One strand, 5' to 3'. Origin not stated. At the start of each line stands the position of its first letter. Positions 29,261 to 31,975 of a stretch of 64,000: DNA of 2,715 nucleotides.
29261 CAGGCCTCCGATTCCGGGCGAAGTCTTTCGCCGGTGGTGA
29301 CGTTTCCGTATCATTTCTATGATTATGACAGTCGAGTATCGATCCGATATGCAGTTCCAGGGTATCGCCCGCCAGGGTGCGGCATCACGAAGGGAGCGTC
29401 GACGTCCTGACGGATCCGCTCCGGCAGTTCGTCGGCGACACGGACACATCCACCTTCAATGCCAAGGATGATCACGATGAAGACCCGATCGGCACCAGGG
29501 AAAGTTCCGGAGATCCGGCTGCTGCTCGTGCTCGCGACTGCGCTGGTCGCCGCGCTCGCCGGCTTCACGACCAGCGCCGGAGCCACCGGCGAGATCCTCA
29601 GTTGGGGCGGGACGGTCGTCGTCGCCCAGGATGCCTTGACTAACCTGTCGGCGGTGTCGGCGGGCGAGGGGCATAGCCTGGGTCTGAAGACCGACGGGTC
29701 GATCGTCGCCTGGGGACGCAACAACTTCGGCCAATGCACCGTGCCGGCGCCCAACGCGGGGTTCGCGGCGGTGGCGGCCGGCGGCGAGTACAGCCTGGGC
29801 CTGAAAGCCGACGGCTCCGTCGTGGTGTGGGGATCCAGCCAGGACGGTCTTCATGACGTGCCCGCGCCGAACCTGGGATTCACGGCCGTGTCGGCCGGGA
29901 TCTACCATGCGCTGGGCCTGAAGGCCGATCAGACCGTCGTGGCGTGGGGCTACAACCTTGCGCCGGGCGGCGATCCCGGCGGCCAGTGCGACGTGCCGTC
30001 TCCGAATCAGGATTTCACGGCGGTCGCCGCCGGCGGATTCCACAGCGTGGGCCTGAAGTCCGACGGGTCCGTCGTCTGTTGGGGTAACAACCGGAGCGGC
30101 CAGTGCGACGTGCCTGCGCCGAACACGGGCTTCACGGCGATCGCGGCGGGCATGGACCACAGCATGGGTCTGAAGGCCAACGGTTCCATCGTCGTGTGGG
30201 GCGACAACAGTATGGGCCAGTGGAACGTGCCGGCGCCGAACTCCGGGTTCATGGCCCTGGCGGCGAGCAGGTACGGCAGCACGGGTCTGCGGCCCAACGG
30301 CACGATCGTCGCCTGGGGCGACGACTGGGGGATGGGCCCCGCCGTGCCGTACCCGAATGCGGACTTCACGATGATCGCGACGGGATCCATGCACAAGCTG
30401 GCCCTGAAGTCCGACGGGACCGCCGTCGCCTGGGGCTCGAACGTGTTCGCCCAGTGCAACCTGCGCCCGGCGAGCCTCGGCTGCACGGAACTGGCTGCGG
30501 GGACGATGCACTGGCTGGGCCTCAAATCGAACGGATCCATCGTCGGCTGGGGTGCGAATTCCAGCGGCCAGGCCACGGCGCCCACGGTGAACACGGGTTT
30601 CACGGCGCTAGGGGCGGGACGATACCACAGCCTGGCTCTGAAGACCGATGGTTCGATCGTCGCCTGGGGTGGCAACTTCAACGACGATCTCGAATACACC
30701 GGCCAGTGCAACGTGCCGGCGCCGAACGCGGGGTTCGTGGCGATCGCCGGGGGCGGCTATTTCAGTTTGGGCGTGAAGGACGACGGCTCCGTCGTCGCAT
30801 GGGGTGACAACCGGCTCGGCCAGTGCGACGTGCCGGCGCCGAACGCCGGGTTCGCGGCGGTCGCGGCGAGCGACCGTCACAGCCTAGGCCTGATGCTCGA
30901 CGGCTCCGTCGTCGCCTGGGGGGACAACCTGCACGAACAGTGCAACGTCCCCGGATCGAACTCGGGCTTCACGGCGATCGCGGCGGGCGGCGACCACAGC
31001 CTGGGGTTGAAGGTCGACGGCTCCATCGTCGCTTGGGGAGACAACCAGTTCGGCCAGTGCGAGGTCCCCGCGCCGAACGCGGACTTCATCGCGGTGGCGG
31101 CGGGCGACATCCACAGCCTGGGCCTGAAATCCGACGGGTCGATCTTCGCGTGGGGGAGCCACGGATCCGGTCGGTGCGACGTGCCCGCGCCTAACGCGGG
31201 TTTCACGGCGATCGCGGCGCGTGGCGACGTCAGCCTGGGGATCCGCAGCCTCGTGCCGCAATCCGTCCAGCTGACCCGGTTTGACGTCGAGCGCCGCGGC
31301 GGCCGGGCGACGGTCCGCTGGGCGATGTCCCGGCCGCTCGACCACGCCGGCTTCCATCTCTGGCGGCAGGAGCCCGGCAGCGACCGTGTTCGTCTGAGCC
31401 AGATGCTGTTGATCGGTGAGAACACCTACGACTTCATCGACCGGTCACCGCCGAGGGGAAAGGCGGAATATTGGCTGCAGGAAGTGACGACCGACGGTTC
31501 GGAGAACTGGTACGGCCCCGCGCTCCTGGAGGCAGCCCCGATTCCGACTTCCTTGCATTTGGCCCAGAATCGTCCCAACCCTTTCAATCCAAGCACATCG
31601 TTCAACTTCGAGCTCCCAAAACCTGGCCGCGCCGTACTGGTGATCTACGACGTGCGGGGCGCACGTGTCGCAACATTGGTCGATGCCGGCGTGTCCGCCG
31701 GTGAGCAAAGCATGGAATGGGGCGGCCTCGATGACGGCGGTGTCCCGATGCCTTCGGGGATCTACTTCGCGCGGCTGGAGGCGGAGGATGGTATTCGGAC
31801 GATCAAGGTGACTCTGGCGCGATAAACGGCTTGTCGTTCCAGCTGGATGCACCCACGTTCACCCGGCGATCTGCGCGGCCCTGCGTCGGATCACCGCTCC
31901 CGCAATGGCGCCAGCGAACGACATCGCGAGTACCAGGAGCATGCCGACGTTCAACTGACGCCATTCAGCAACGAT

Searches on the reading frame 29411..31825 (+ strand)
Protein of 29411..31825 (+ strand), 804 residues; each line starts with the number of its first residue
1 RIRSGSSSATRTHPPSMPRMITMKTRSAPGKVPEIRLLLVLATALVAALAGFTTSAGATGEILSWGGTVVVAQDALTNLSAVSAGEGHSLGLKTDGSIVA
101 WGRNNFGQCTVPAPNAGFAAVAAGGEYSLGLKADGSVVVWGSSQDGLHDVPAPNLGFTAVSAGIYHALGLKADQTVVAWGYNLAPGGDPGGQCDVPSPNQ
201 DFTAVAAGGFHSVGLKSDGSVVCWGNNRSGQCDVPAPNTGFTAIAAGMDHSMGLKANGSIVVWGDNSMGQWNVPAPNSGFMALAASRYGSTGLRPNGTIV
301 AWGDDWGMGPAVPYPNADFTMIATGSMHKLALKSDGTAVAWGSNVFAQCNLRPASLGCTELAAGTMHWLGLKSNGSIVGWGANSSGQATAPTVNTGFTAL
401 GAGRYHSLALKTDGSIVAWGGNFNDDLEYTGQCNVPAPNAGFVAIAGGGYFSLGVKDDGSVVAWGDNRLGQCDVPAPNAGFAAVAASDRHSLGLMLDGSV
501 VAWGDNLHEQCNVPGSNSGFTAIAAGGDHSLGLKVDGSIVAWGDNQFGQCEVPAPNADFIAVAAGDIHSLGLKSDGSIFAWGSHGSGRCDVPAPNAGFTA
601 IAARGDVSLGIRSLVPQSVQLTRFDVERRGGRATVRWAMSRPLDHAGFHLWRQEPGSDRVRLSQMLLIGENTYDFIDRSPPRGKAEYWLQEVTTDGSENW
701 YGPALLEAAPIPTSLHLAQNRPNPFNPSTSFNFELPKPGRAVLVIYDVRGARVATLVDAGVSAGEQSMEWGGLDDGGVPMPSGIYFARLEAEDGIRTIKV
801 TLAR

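Call 84: search_protein_families(library=pfam, proteins=[window:29411-31825:+], max_evalue=0.00001)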
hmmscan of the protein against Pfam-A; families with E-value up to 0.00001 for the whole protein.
window:29411-31825:+ (804 aa): 3 families
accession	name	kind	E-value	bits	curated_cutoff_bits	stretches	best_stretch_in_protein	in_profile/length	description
PF13540.12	RCC1_2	-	1.5e-93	305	22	7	203-231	2-30/30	Regulator of chromosome condensation (RCC1) repeat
PF25390.1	WD40_RLD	-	1e-87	295.3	150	4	77-351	31-332/363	RCC1-like domain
PF13860.13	FlgD_ig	-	1.2e-07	32.1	27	1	729-793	10-77/79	FlgD Ig-like domain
